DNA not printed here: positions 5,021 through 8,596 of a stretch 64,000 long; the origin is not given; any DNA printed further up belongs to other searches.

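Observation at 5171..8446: Single 1,091-aa polypeptide fusing acyl-adenylate ligase, ACP and a serine-palmitoyltransferase-like alpha-oxoamine synthase, embedded in a sugar-nucleotide locus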

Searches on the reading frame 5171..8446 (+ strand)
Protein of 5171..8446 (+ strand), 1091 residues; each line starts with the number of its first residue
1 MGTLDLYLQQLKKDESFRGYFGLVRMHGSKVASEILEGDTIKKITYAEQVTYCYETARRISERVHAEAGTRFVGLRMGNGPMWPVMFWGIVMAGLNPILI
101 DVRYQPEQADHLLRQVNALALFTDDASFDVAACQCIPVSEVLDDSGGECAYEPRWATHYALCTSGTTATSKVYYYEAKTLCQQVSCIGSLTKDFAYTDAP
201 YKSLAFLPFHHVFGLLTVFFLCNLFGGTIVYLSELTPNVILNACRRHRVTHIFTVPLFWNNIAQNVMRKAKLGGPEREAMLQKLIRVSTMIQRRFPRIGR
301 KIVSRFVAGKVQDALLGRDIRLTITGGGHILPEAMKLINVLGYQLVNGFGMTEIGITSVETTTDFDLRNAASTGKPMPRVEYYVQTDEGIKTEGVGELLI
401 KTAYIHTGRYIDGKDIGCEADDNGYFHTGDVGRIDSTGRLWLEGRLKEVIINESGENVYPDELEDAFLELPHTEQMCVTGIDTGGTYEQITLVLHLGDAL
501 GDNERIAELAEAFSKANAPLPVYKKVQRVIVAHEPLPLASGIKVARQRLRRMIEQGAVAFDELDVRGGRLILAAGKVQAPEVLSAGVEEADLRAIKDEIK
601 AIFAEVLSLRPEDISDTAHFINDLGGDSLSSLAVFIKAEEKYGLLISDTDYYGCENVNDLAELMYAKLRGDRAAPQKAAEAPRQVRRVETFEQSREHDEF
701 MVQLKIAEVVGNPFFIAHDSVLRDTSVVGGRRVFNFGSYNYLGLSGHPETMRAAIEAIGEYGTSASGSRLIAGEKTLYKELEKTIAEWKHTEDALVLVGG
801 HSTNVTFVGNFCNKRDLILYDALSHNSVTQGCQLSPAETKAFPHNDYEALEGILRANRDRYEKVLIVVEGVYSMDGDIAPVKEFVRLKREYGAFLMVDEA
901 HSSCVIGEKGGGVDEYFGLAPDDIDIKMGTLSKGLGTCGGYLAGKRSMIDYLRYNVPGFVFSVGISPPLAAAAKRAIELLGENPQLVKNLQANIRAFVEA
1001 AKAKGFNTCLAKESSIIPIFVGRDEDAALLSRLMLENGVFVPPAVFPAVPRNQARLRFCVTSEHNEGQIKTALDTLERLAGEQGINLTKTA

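Call 3: search_protein_families(library=pfam, proteins=[window:5171-8446:+], max_evalue=0.01)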
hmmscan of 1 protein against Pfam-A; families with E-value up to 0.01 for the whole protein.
window:5171-8446:+ (1091 aa): 4 families
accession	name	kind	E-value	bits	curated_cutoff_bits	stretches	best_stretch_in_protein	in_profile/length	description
PF00155.27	Aminotran_1_2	-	4e-49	168.1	19.7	1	732-1076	2-361/361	Aminotransferase class I and II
PF00501.34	AMP-binding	-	3.2e-40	138.6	29.9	1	39-406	17-380/384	AMP-binding enzyme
PF00550.31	PP-binding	-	2.7e-12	47.2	20.8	1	597-663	1-66/67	Phosphopantetheine attachment site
PF00266.25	Aminotran_5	-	0.0012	18.4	21.5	1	769-902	36-179/371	Aminotransferase class-V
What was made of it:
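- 5171..8446 (+): Gene for the 1,091-aa tridomain protein (ANL adenylating domain, carrier domain, alpha-oxoamine synthase). Pfam finds the three domains (call 3).
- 5171..6895 (+): Adenylate-forming (ANL, acyl-CoA-synthetase-like) domain, aa 1-575. Motifs: T163SGTT, G348-x-G-x-TE, D430, R445/K447, K543. Pfam PF00501 (call 3).
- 6959..7159 (+): Carrier (PP-binding) domain, aa 597-663. The phosphopantetheine attachment site Ser628 (nt 7052-7054) lies in GGDSL. Pfam PF00550 (call 3).
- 7364..8398 (+): PLP-dependent alpha-oxoamine synthase domain, aa 732-1076. Residues: His825, Ser873, Asp898, His901, Lys933 (nt 7967-7969), Arg1057. Pfam PF00155 (call 3).
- On Alpha-oxoamine synthase family (fold-type I PLP, CoA/ACP-dependent acyltransferases): PF00155 E 4e-49 over aa 732-1076 (call 3).
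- On ANL adenylate-forming superfamily: PF00501 E 3e-40 (call 3).
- On Phosphopantetheine carrier proteins (PF00550): PF00550 E 3e-12 (call 3).
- Checked: Pfam gives AMP-binding at 39-406 (E 3e-40), PP-binding at 597-663 (E 3e-12) and Aminotran_1_2 at 732-1076 (E 4e-49) (call 3).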

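Call 4: search_protein_families(library=ncbifam, proteins=[window:5171-8446:+], max_evalue=0.01)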
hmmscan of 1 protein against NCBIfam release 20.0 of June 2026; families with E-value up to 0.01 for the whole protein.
window:5171-8446:+ (1091 aa): 109 families (the best 25 are shown)
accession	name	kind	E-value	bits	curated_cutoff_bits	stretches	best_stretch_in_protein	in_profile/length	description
TIGR00858.1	bioF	equivalog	6e-106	354.3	426.45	1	726-1076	16-364/365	8-amino-7-oxononanoate synthase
TIGR01825.1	gly_Cac_T_rel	subfamily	5.6e-95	318.2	535.4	1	721-1083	23-382/385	BioF/Kbl family PLP-dependent acyltransferase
NF005394.0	PRK06939.1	equivalog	1.5e-91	307.1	460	1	726-1083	37-394/397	glycine C-acetyltransferase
NF047600.1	SerpalmtaseCFB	equivalog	7.4e-90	301.4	640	1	712-1081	24-390/395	serine palmitoyltransferase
NF047599.1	SerpalmtaseBetaP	equivalog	4.3e-89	299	500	1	705-1082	16-392/394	serine palmitoyltransferase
TIGR01822.1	2am3keto_CoA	equivalog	3.2e-78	263.4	493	1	725-1084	32-391/393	glycine C-acetyltransferase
TIGR01821.1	5aminolev_synth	equivalog_domain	1.6e-74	251.2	338.55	1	730-1084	44-398/402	5-aminolevulinate synthase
NF047603.1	SerpalmtaseAlphaP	equivalog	1.3e-69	234.8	670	1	708-1078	21-391/399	serine palmitoyltransferase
NF005526.0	PRK07179.1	equivalog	1.8e-47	161.8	428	1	735-1086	58-402/407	alpha-hydroxyketone-type quorum-sensing autoinducer synthase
NF005697.0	PRK07505.1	subfamily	2.4e-46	158.2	342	1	728-1080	45-399/405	hypothetical protein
NF004837.0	PRK06187.1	subfamily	1.7e-41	142.1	476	2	319-557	287-526/531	long-chain-fatty-acid--CoA ligase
NF004608.1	PRK05937.1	equivalog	1.1e-38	133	399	1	765-1048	43-318/366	8-amino-7-oxononanoate synthase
TIGR01923.1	menE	equivalog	6.5e-36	124.1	330.15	2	319-482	225-383/442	o-succinylbenzoate--CoA ligase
NF002966.0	PRK03640.1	equivalog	2.8e-31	108.6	556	2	310-554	246-481/483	o-succinylbenzoate--CoA ligase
NF052269.1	Staph_lig_FadD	equivalog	9.9e-31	106.6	650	1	319-555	266-495/499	long-chain-fatty-acid--CoA ligase FadD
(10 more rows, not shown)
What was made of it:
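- On Serine palmitoyltransferase (NCBIfam equivalogs NF047600, NF047599, NF047603): 301 against 640, 299 against 500 and 235 against 670 bits (call 4).
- On Kbl (glycine C-acetyltransferase, NF005394/TIGR01822): 307 against 460 and 263 against 493 bits (call 4).
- On CqsA/LqsA autoinducer synthase (NF005526): 162 against 428 bits (call 4).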
